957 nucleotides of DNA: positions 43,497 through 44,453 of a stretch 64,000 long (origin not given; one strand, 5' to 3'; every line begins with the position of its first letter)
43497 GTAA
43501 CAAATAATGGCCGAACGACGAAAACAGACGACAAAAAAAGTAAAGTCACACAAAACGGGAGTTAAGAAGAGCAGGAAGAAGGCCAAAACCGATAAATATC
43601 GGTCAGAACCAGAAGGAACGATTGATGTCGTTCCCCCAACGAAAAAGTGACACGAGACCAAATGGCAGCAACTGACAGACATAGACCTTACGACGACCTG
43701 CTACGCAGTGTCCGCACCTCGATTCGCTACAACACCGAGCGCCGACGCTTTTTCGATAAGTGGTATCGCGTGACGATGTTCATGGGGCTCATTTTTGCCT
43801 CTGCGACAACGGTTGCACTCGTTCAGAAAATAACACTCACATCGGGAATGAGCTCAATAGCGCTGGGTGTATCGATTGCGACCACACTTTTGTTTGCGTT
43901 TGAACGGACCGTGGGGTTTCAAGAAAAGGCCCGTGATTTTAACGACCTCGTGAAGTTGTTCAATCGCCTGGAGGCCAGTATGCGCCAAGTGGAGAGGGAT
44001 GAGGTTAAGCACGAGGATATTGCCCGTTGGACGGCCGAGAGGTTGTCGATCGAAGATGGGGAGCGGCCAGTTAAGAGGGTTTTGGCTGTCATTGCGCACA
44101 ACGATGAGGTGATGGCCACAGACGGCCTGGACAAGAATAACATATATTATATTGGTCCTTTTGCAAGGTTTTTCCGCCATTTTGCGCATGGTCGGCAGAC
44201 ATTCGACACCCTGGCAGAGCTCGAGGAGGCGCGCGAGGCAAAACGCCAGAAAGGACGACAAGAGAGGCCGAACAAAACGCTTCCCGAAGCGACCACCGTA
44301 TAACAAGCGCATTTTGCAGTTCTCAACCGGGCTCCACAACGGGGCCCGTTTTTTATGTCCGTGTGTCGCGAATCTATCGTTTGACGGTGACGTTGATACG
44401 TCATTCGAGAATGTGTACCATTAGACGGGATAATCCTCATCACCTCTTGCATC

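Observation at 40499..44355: Repressor-linked, terminator-bounded accessory cassette in the lambda rexAB position: candidate undescribed prophage exclusion / abortive-infection system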

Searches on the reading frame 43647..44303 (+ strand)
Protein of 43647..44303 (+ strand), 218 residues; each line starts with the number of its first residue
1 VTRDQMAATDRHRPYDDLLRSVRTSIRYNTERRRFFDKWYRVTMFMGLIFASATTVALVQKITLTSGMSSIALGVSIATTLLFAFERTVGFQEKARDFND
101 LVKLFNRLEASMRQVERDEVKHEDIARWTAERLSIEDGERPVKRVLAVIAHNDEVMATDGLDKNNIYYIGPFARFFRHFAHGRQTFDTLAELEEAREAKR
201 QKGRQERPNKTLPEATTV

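Call 3: search_protein_families(library=pfam, proteins=[window:43647-44303:+], max_evalue=1)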
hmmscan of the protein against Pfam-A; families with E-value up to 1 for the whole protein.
window:43647-44303:+ (218 aa): 2 families
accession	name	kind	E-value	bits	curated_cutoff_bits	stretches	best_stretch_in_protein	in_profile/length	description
PF03232.19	COQ7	-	0.074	13.1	23.5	1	58-127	69-141/169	Ubiquinone biosynthesis protein COQ7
PF18186.6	SLATT_4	-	0.14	12.3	27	1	35-98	25-89/165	SMODS and SLOG-associating 2TM effector domain family 4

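Call 4: search_protein_families(library=padloc, proteins=[window:43647-44303:+], max_evalue=1)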
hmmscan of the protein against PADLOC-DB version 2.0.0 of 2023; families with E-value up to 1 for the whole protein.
window:43647-44303:+ (218 aa): 3 families
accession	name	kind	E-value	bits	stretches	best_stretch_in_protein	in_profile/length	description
PDLC00712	Effector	-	0.011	13.8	1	37-133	35-128/171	2TM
PDLC03811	RTasSLATT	-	0.015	13.1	1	33-127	31-125/158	DRT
PDLC03819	RTasSLATT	-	0.017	12.9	1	26-115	16-106/176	DRT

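Call 5: search_protein_families(library=phrogs, proteins=[window:43647-44303:+], max_evalue=0.1)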
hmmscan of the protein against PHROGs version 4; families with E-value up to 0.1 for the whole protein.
window:43647-44303:+ (218 aa): 3 families
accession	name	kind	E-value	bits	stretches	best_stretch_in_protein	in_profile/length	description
phrog_11791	-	unknown function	8.6e-29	101.3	1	9-178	4-164/173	-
phrog_950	-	unknown function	0.016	15.6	1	26-121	169-259/272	-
phrog_12022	-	unknown function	0.065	14.3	1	70-130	14-77/164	-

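Call 13: find_homologous_proteins(query=window:43647-44303:+)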
Query window:43647-44303:+ (218 aa): 1 proteins with E <= 0.001 among 529 candidates.
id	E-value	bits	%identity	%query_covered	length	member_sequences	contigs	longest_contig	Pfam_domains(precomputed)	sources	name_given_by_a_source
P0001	8.2e-135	465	100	98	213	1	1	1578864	-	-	-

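Call 15: search_protein_families(library=ncbifam, proteins=[window:43662-44303:+], max_evalue=1)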
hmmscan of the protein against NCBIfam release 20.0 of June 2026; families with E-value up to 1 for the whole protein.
window:43662-44303:+ (213 aa): 5 families
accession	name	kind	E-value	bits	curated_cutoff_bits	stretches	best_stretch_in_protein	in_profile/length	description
NF033634.1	SLATT_1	domain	1.9e-05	24.7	41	1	16-113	5-104/132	SLATT domain-containing protein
NF033632.1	SLATT_4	domain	0.0014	18.5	55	1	27-116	19-113/154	SLATT domain-containing protein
NF033631.1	SLATT_5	subfamily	0.024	14.2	60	1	21-114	11-107/180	SLATT domain-containing protein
TIGR00903.1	2A0129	subfamily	0.064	12.5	391.85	1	24-103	108-188/368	MFS transporter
NF007015.0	PRK09480.1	equivalog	0.41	10.2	120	0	87-119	115-147/197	nucleoid occlusion factor SlmA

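Call 16: find_encoding_contigs(protein=P0001, flank=10000, max_places=6)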
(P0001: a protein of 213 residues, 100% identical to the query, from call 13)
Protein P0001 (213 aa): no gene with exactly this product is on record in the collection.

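Call 17: find_related_loci(query=window:43662-44303:+, collection=viral_contigs, flank=6000)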
Query window:43662-44303:+ (213 aa) in viral_contigs; peptide patterns used: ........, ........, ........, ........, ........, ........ (x = any residue, [..] = any of these).
28 stretches matched a pattern, but none encodes a relative of the query by tblastn (E <= 1e-3).

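Call 18: search_dna_similar(query=window:43662-44303:+, collection=phages, mode=protein, max_evalue=0.001, max_rows=25)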
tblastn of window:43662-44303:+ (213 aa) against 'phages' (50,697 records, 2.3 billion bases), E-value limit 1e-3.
Records with a match: 10; places in all: 10; records where one place covers at least 80% of the query: 0.
Best place of each record, by identity: <60% 10.
By first word of the organism name: Burkholderia 9; Pseudomonas 1.
By host as written in the record: Burkholderia sp. 5; - 2; Burkholderia thailandensis 2; Pseudomonas aeruginosa PA1 1.
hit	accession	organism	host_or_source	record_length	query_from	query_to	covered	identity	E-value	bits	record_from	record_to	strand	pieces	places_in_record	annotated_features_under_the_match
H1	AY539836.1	Burkholderia phage BcepMu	-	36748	1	152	71%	30.9%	3e-10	65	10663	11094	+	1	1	gp19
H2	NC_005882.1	Burkholderia phage BcepMu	-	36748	1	152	71%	30.9%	3e-10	65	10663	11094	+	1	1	gp19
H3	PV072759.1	Burkholderia phage vB_E433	Burkholderia sp.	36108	17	152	64%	32.4%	2e-9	62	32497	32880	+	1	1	hypothetical protein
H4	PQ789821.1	Burkholderia phage vB_E274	Burkholderia sp.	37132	17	152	64%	32.4%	2e-9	62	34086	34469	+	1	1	hypothetical protein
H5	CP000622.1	Burkholderia phage phiE255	Burkholderia thailandensis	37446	17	152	64%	32.4%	2e-9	62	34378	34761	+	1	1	gp49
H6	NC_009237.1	Burkholderia phage phiE255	Burkholderia thailandensis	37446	17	152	64%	32.4%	2e-9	62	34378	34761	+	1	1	gp49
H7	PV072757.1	Burkholderia phage vB_CB2b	Burkholderia sp.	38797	17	152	64%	32.4%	2e-9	62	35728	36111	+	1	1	hypothetical protein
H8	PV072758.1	Burkholderia phage vB_E430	Burkholderia sp.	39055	17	152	64%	32.4%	2e-9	62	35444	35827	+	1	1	hypothetical protein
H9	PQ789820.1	Burkholderia phage vB_E427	Burkholderia sp.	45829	17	152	64%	32.4%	2e-9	62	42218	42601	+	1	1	hypothetical protein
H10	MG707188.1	Pseudomonas phage TC7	Pseudomonas aeruginosa PA1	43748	17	150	63%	29.9%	6e-7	55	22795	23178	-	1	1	hypothetical protein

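Call 19: get_annotated_region(hit=H2, flank=6000)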
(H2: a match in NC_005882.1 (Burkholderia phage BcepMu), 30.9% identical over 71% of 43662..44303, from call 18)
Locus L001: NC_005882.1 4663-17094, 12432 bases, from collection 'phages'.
description: Burkholderia cenocepacia phage BcepMu, complete genome.
organism: Burkholderia phage BcepMu (NCBI taxid 2881392)
taxonomy: Viruses; Duplodnaviria; Heunggongvirae; Uroviricota; Caudoviricetes; Bcepmuvirus; Bcepmuvirus bcepMu
host: -; source: -; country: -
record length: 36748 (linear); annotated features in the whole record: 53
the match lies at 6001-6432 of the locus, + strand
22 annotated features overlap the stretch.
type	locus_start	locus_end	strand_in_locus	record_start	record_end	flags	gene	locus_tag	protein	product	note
CDS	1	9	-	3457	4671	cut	-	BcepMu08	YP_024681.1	DNA transposition protein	exe/ eha type II secretion pathway subunit; supported by IST data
CDS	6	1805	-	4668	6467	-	-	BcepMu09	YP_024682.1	transposase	Tn552/ IS1604 rve transposase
CDS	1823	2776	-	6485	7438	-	-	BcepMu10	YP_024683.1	gp10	conserved protein; supported by IST data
CDS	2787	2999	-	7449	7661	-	-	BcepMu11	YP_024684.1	gp11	-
CDS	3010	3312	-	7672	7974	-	-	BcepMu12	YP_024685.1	transcriptional regulator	conserved protein; supported by IST data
CDS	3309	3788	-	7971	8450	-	-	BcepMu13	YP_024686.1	gp13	-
CDS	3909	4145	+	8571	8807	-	-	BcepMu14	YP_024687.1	gp14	novel protein supported by by IST data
CDS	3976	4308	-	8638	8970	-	-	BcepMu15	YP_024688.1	gp15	novel reading frame identified by IST data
CDS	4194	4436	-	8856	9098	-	-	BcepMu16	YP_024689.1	HTH DNA binding protein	conserved hypothetical protein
CDS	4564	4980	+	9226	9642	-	-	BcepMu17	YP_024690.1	helix-turn-helix transcriptional regulator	cro/cI repressor transcription regulator; supported by IST data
CDS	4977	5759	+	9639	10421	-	-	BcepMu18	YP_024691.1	membrane protein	-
CDS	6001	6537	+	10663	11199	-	-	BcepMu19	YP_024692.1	gp19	conserved hypothetical protein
CDS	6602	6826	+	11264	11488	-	-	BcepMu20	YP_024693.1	gp20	-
CDS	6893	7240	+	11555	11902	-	-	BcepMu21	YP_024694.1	holin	-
CDS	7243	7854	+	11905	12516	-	-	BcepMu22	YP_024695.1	endolysin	putative soluble lytic murein transglycosylase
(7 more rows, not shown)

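Call 20: get_annotated_region(hit=H10, flank=5000)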
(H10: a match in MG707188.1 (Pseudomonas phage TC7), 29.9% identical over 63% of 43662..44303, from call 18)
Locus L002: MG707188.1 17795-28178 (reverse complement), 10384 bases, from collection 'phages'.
description: Pseudomonas phage TC7, partial genome.
organism: Pseudomonas phage TC7 (NCBI taxid 2065330)
taxonomy: Viruses; Duplodnaviria; Heunggongvirae; Uroviricota; Caudoviricetes
host: Pseudomonas aeruginosa PA1; source: hospital sewage; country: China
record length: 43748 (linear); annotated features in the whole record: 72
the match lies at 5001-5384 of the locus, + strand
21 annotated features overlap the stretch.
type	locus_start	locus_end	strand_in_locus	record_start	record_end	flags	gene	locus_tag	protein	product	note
CDS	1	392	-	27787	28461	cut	-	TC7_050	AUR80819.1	hypothetical protein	-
CDS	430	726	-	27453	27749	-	-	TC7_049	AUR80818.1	hypothetical protein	-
CDS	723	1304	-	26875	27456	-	-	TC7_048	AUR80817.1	recombination protein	recombination protein NinG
CDS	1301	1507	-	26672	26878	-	-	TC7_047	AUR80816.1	NinG-like protein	-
CDS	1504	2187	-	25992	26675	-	-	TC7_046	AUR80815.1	replication P family protein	-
CDS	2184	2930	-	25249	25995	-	-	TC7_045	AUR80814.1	helix-turn-helix domain-containing protein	-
CDS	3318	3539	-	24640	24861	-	-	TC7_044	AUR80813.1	hypothetical protein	-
CDS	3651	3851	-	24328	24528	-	-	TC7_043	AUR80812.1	transcriptional regulator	-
CDS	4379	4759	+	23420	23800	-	-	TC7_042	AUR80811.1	repressor protein C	-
CDS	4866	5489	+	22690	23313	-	-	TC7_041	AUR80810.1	hypothetical protein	-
CDS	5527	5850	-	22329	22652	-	-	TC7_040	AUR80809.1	DUF1654 domain-containing protein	-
CDS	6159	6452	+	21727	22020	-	-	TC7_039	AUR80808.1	NTPase domain-containing protein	-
CDS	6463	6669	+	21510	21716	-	-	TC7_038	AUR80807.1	hypothetical protein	-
CDS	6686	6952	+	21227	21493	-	-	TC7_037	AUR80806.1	putative chaperone protein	putative chaperone protein DnaJ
CDS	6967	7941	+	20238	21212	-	-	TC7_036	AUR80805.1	putative ATPase domain-containing protein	-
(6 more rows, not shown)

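Call 35: search_protein_representatives(protein=window:43662-44303:+)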
Query: 213 residues. Proteins with E-value up to 0.001 (for the whole library): 606; up to 1e-10: 119; up to 1e-30: 1. The best 150 are listed.
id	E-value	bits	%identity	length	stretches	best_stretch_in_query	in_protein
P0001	2.2e-135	465.0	100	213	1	1-213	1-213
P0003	3.3e-20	89.2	38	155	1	4-150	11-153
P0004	3.4e-18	82.7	41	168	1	11-170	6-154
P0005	6.3e-18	81.8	38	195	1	12-174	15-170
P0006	8.2e-18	81.4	39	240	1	12-180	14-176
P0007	3.1e-17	79.5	38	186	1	10-156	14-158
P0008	3.1e-17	79.5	34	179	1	4-174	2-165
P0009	5.0e-17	78.9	40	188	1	10-159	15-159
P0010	5.0e-17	78.9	38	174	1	11-164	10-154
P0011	8.0e-17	78.2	35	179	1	10-174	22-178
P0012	1.4e-16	77.4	37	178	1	11-171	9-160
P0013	1.7e-16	77.2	34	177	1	7-175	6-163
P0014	4.7e-16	75.7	38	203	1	12-197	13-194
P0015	5.1e-16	75.6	32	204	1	9-202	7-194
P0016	5.5e-16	75.5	35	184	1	11-175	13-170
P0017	7.8e-16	75.0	37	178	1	9-178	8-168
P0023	5.0e-15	72.3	36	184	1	12-171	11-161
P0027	1.0e-14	71.3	34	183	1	9-171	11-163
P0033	4.2e-14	69.3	36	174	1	10-177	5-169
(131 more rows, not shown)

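Call 37: search_protein_families(library=ncbifam, alignment_id=A1, max_evalue=0.01)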
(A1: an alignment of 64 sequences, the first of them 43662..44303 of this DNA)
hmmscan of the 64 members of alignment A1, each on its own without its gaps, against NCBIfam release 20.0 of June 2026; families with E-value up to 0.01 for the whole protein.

A. member 1, window:43662-44303:+ (213 aa): 2 families
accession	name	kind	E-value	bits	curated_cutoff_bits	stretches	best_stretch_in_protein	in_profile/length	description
NF033634.1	SLATT_1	domain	1.9e-05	24.7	41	1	16-113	5-104/132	SLATT domain-containing protein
NF033632.1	SLATT_4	domain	0.0014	18.5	55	1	27-116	19-113/154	SLATT domain-containing protein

B. families by the number of members that match (of 64 scanned): 4 families
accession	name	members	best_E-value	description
NF033632.1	SLATT_4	43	1.9e-07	SLATT domain-containing protein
NF033634.1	SLATT_1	29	2.6e-06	SLATT domain-containing protein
TIGR04402.2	mob_CxxC_CxxC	2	0.0012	mobilome CxxCx(11)CxxC protein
NF010532.0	PRK13922.9-3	1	0.0023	rod shape-determining protein MreC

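Call 38: search_solved_structures(query=A1, max_evalue=1)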
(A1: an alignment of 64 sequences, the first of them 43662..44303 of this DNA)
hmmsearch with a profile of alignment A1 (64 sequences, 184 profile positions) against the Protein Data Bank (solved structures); distinct sequences matched with E-value up to 1: 1.
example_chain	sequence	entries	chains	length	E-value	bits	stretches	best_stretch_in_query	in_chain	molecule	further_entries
6sur_I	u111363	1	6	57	0.37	13.5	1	87-121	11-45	Autophagy-related protein 16-1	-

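Call 39: find_related_loci(query=A1, collection=viral_contigs, flank=6000)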
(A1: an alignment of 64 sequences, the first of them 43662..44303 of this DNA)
Query A1 (213 aa) in viral_contigs; peptide patterns used: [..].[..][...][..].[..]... (x = any residue, [..] = any of these).
73 stretches matched a pattern; 67 encode a relative of the query (tblastn E <= 1e-3); 67 distinct loci.
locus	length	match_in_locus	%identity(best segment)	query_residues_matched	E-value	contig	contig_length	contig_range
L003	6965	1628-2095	36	10-174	1e-23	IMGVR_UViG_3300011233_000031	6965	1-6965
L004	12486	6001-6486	35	10-180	3e-23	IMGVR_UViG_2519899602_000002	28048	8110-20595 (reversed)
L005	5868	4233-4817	31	10-208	3e-22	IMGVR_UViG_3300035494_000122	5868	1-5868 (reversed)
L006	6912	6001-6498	37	1-174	8e-22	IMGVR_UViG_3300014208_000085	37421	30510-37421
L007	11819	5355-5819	34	10-173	1e-21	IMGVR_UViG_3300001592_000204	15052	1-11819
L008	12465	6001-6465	34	10-173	1e-21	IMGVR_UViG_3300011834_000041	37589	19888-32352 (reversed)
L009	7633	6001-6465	34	10-173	1e-21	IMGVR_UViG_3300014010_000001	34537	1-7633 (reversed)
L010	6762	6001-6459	35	13-174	6e-21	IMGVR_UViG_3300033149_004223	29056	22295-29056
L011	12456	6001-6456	36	10-171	2e-19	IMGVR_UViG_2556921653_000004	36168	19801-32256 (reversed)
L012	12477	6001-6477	36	3-171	4e-19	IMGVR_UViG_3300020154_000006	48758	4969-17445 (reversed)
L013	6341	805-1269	33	10-174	4e-19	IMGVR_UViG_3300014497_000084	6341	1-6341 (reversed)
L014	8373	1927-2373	35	13-171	1e-18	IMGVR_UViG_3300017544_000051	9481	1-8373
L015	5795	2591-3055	33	12-174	4e-18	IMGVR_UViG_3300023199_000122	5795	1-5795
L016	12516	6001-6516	31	14-203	4e-18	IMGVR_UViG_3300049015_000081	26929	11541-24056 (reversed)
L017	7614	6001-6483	32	3-171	9e-18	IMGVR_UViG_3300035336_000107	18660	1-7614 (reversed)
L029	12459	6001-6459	31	8-169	6e-16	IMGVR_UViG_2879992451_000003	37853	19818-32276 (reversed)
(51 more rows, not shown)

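Call 48: search_protein_families(library=pfam, alignment_id=A2, max_evalue=0.001)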
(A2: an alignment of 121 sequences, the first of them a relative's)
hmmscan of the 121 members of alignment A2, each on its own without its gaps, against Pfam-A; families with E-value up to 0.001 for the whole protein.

A. member 1, L001:4552-4980:+ (142 aa): 2 families
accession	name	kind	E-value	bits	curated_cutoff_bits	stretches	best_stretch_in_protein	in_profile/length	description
PF13560.12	HTH_31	-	8.4e-08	32.9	27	1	8-58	2-53/64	Helix-turn-helix domain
PF01381.28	HTH_3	-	6.3e-07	29.8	23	1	12-58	1-47/55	Helix-turn-helix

B. families by the number of members that match (of 121 scanned): 27 families (the first 25 are shown)
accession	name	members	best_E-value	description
PF01381.28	HTH_3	14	8.8e-13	Helix-turn-helix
PF13560.12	HTH_31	13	1.2e-11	Helix-turn-helix domain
PF02086.21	MethyltransfD12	11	3.4e-30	D12 class N6 adenine-specific DNA methyltransferase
PF12844.13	HTH_19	9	4.1e-08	Helix-turn-helix domain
PF00717.28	Peptidase_S24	5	1.6e-22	Peptidase S24-like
PF07022.19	Phage_CI_repr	3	0.00019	Bacteriophage CI repressor helix-turn-helix domain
PF13693.12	HTH_35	2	1.8e-22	Winged helix-turn-helix DNA-binding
PF07693.20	KAP_NTPase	1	4.4e-37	KAP family P-loop domain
PF00565.23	SNase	1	7e-27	Staphylococcal nuclease homologue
PF09669.15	Phage_pRha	1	1e-24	Phage regulatory protein Rha (Phage_pRha)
PF05901.16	Excalibur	1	3.7e-09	Excalibur calcium-binding domain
PF13424.12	TPR_12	1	1.2e-07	Tetratricopeptide repeat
PF13588.12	HSDR_N_2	1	3.3e-07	Type I restriction enzyme R protein N terminus (HSDR_N)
PF07719.23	TPR_2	1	6.1e-06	Tetratricopeptide repeat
PF13401.12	AAA_22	1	6.4e-06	AAA domain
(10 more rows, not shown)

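Call 50: search_protein_families(library=phrogs, alignment_id=A3, max_evalue=0.00001)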
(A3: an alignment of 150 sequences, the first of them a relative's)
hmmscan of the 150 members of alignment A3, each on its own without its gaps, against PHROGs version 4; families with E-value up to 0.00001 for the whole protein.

A. member 1, L001:6602-6826:+ (74 aa): 1 family
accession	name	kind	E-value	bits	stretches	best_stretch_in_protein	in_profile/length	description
phrog_21839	-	unknown function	4.4e-52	175.2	1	1-74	1-74/74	-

B. families by the number of members that match (of 150 scanned): 121 families (the first 25 are shown)
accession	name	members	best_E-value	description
phrog_669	-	13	5.8e-70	endolysin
phrog_342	-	13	2.6e-13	internal virion protein with endolysin domain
phrog_2013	-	13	8.1e-13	lytic tail protein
phrog_1403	-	11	1.4e-86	Rz-like spanin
phrog_1528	-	11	1.7e-54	holin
phrog_28504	-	9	4e-09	lytic tail fiber protein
phrog_873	-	6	4.1e-67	endolysin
phrog_2276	-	6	1.1e-24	tail length tape measure protein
phrog_7182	-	6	1e-18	tail injection transglycosylase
phrog_7694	-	6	5.7e-17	-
phrog_992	-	6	9.5e-17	head protein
phrog_436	-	5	1.8e-38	-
phrog_1356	-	5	1.2e-18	holin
phrog_5479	-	5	1.5e-17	-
phrog_52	-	4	4e-152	tail protein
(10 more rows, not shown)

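Call 57: search_dna_similar(query=P0017, collection=phages, mode=protein, max_evalue=0.001, max_rows=60, rows=spread)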
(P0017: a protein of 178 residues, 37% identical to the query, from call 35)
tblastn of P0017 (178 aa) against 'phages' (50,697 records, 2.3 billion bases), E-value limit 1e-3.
Records with a match: 10; places in all: 10; records where one place covers at least 80% of the query: 0.
Best place of each record, by identity: <60% 10.
By first word of the organism name: Burkholderia 9; Pseudomonas 1.
By host as written in the record: Burkholderia sp. 5; - 2; Burkholderia thailandensis 2; Pseudomonas aeruginosa PA1 1.
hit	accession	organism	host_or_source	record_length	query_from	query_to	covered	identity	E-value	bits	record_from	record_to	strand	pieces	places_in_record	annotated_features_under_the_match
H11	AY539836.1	Burkholderia phage BcepMu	-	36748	67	173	60%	48.6%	8e-27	111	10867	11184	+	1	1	gp19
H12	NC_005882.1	Burkholderia phage BcepMu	-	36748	67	173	60%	48.6%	8e-27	111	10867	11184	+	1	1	gp19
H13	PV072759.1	Burkholderia phage vB_E433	Burkholderia sp.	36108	67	173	60%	48.6%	2e-26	110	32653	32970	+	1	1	hypothetical protein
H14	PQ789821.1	Burkholderia phage vB_E274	Burkholderia sp.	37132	67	173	60%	48.6%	2e-26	110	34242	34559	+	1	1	hypothetical protein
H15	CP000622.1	Burkholderia phage phiE255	Burkholderia thailandensis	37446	67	173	60%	48.6%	2e-26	110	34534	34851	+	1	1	gp49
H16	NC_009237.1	Burkholderia phage phiE255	Burkholderia thailandensis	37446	67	173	60%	48.6%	2e-26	110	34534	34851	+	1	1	gp49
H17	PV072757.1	Burkholderia phage vB_CB2b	Burkholderia sp.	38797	67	173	60%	48.6%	2e-26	110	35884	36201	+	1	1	hypothetical protein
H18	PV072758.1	Burkholderia phage vB_E430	Burkholderia sp.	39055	67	173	60%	48.6%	2e-26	110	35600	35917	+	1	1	hypothetical protein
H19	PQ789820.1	Burkholderia phage vB_E427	Burkholderia sp.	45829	67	173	60%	48.6%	2e-26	110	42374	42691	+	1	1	hypothetical protein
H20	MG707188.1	Pseudomonas phage TC7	Pseudomonas aeruginosa PA1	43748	64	166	58%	31.8%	1e-12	71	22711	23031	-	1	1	hypothetical protein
